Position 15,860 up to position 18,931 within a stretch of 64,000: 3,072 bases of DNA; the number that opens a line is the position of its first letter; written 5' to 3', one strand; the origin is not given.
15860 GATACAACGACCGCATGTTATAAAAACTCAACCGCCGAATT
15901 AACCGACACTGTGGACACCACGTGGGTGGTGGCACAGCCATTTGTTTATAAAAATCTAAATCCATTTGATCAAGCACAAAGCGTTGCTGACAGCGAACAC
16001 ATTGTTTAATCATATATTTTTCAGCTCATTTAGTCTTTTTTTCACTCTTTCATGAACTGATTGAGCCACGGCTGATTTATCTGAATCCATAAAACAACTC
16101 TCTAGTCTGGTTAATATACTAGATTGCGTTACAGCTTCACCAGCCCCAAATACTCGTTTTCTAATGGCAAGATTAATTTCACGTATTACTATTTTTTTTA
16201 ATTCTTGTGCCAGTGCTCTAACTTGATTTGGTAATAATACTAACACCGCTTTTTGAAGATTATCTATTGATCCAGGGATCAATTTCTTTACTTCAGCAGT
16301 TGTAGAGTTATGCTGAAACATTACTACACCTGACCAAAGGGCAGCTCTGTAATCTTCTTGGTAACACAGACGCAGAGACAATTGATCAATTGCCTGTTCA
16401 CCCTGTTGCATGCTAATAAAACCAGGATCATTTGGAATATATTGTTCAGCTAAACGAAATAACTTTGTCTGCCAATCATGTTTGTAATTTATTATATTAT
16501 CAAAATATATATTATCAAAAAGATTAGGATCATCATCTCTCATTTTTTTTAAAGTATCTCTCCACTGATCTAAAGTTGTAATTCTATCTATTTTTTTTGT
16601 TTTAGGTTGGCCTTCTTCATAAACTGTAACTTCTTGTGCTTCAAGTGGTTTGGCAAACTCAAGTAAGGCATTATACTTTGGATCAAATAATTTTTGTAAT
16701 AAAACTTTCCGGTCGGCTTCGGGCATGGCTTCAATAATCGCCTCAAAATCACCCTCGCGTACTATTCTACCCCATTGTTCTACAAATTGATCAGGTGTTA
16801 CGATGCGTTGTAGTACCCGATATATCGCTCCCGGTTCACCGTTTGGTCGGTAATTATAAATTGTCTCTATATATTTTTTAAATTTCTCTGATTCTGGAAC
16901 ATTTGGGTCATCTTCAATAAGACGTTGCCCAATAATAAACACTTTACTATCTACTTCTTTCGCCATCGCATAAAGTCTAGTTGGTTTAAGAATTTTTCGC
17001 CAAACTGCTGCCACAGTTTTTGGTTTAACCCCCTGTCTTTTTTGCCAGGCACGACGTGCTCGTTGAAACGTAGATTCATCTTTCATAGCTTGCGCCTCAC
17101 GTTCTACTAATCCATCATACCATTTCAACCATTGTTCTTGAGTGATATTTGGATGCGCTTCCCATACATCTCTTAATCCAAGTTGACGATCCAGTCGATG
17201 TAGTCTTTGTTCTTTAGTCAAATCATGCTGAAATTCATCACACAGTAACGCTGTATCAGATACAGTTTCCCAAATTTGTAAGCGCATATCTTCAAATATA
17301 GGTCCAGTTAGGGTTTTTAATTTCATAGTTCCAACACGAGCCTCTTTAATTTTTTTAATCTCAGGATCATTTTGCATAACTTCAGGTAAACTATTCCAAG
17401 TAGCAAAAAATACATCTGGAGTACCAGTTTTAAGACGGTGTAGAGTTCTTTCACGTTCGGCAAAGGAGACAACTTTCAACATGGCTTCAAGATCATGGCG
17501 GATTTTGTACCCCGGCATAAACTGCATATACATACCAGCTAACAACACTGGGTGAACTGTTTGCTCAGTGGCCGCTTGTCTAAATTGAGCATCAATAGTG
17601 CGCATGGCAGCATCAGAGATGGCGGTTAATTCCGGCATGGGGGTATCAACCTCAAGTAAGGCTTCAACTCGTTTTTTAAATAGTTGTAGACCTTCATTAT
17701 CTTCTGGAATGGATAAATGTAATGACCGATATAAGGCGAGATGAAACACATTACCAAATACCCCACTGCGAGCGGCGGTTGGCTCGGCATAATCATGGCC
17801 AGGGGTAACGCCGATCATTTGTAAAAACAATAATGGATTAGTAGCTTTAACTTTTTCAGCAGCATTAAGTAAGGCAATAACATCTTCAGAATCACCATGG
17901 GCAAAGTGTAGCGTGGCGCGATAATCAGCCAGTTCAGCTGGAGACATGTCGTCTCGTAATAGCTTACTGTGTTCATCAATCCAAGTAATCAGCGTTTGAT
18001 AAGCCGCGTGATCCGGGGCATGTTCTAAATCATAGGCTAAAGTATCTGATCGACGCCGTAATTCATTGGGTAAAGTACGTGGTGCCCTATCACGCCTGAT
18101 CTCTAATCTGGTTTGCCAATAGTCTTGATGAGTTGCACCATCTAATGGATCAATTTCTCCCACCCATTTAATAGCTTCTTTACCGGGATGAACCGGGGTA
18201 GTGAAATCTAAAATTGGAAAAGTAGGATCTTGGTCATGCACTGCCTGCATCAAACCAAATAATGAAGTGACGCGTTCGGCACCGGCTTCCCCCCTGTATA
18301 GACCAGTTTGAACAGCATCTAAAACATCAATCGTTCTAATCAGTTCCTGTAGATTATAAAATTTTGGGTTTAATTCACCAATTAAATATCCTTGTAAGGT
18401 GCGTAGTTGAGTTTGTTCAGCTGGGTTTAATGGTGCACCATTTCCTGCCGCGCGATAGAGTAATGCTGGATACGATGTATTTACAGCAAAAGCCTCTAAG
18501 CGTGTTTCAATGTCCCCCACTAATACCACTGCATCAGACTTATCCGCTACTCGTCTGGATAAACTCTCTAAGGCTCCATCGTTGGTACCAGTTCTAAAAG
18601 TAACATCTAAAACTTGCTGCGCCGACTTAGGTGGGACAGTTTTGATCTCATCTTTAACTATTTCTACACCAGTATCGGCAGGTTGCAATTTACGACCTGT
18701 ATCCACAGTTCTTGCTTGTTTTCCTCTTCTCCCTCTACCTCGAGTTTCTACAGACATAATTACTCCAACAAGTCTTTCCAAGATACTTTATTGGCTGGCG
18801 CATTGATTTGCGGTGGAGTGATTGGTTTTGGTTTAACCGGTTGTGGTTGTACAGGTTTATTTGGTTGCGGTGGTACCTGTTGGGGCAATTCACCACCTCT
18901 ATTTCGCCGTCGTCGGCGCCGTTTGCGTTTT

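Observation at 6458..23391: ~17-kb co-directional, translationally coupled cluster: sigma-r4-only protein, membrane protein, TraD/HerA-like ATPase, 923-aa protein, TA pair, TrmB regulator and five Cys-rich paralogs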

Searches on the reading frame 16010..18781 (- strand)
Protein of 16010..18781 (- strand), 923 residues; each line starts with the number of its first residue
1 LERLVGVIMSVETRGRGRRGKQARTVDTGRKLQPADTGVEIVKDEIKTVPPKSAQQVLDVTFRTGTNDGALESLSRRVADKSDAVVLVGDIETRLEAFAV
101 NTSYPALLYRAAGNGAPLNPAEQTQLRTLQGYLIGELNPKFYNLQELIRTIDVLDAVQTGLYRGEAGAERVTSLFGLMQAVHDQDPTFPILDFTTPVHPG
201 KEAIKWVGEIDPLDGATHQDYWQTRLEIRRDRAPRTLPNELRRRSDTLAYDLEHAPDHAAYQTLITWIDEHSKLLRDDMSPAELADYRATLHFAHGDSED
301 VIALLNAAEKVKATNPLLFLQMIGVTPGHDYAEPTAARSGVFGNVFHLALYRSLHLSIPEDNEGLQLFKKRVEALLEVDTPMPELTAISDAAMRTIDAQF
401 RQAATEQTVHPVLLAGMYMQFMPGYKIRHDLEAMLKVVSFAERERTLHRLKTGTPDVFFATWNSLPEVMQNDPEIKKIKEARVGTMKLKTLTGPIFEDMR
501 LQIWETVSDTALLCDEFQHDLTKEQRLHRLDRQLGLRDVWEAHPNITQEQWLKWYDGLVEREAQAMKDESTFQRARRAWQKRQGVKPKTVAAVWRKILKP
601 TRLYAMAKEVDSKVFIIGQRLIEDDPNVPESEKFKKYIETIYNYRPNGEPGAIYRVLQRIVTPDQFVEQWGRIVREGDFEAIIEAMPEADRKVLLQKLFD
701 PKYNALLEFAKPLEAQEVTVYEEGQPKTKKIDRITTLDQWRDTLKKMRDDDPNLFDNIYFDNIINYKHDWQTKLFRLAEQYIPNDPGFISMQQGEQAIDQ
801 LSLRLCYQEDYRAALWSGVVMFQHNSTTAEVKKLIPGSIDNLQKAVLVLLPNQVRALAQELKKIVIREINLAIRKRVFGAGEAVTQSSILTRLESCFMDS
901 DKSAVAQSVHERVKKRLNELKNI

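Call 4: search_protein_families(library=pfam, proteins=[window:16010-18781:-], max_evalue=0.01)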
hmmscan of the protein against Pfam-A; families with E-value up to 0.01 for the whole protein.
window:16010-18781:- (923 aa): 0 families

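Call 5: search_protein_families(library=ncbifam, proteins=[window:16010-18781:-], max_evalue=0.01)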
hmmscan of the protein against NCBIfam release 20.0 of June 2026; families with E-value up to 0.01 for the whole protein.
window:16010-18781:- (923 aa): 0 families

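Call 6: search_protein_families(library=padloc, proteins=[window:16010-18781:-], max_evalue=0.01)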
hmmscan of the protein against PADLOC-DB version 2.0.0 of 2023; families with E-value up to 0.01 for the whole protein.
window:16010-18781:- (923 aa): 0 families

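Call 7: search_protein_families(library=phrogs, proteins=[window:16010-18781:-], max_evalue=0.01)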
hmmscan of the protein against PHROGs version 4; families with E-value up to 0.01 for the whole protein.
window:16010-18781:- (923 aa): 0 families

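Call 10: find_homologous_proteins(query=window:16010-18781:-)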
Query window:16010-18781:- (923 aa): 2 proteins with E <= 0.001 among 8000 candidates.
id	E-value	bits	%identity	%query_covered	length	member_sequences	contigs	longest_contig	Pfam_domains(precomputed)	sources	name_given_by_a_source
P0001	0.0e+0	2042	100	97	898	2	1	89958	-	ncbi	ncbi:MAG: hypothetical protein WCV88_03075 [Patescibacteria group bacterium]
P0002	2.3e-109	385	31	94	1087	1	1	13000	-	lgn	-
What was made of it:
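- Checked: NCBI's own call is 898 aa (call 10).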

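Call 11: find_encoding_contigs(protein=P0002, flank=10000)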
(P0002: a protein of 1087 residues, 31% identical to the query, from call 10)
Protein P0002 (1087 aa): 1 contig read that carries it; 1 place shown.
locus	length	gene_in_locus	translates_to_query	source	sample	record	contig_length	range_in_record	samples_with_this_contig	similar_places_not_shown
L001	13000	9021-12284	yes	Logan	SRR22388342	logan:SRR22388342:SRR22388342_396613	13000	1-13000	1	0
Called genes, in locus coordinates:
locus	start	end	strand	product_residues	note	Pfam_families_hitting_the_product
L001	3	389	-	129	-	?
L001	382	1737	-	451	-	PF26514:DUF8173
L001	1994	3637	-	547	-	-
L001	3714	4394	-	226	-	PF01209:Ubie_methyltran, PF13489:Methyltransf_23, PF07021:MetW (weak), PF13847:Methyltransf_31, PF08241:Methyltransf_11, PF08242:Methyltransf_12, PF13649:Methyltransf_25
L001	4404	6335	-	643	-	-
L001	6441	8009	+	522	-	PF04055:Radical_SAM, PF16199:Radical_SAM_C, PF00583:Acetyltransf_1 (weak), PF13508:Acetyltransf_7 (weak)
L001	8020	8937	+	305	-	PF13489:Methyltransf_23 (weak)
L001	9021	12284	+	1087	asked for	-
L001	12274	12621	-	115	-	-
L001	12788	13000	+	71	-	?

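Call 12: find_encoding_contigs(protein=P0001, flank=10000)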
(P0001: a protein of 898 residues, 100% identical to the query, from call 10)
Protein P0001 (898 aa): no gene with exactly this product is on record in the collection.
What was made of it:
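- Tried and rejected: An exact-sequence contig lookup of the window's own 923-aa protein (P0001) found no record (call 12).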

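Call 29: search_solved_structures(query=window:16010-18781:-, max_evalue=1)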
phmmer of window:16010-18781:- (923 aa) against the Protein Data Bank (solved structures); distinct sequences matched with E-value up to 1: 17.
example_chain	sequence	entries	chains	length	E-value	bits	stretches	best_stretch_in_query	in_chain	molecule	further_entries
6wit_A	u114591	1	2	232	0.017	16.6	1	199-268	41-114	NHP GN1-SD7 Fab Heavy Chain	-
1b2w_H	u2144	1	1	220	0.023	16.1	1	198-250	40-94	PROTEIN (ANTIBODY (HEAVY CHAIN))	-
9jbq_A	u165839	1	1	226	0.026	15.9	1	199-267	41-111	Heavy chain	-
8dtx_H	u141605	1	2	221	0.033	15.6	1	199-262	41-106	COV89-22 heavy chain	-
9v0p_H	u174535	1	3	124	0.078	14.4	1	199-250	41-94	CNR2053 Heavy Chain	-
7rai_H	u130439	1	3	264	0.11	13.8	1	165-247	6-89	M4008_N1 Fab heavy chain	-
5awn_H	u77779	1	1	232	0.19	13.1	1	199-250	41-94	Heavy chain of 3BC176 Fab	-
7rt9_A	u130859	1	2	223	0.19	13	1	199-250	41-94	4A3B2-A Fab heavy chain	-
5ngv_H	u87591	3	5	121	0.27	12.6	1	199-251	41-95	anti-human ActRIIB mAb BYM338 heavy-chain | anti-human ActRIIB mAb BYM338 Fv heavy-chain | Bimagrumab Fv heavy-chain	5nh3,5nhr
9pzc_E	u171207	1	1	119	0.33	12.3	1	199-250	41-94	Immunoglobulin heavy variable 1-46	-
1ieh_A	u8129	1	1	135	0.39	12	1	199-250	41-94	BRUC.D4.4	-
6p9j_H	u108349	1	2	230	0.42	11.9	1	198-250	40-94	human anti staphylococcus aureus antibody STAU-229 Fab heavy chain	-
3sqo_H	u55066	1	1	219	0.49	11.7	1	199-250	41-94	J16 Heavy chain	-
9o4n_H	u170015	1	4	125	0.52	11.6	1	199-260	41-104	CR12042 heavy chain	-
7l58_H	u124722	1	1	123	0.7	11.2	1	199-254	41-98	Fab H4 variable domain heavy chain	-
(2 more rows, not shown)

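Call 66: find_related_loci(query=window:16010-18757:-, collection=viral_contigs, flank=10000)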
Query window:16010-18757:- (915 aa) in viral_contigs; peptide patterns used: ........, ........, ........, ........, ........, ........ (x = any residue, [..] = any of these).
25 stretches matched a pattern, but none encodes a relative of the query by tblastn (E <= 1e-3).
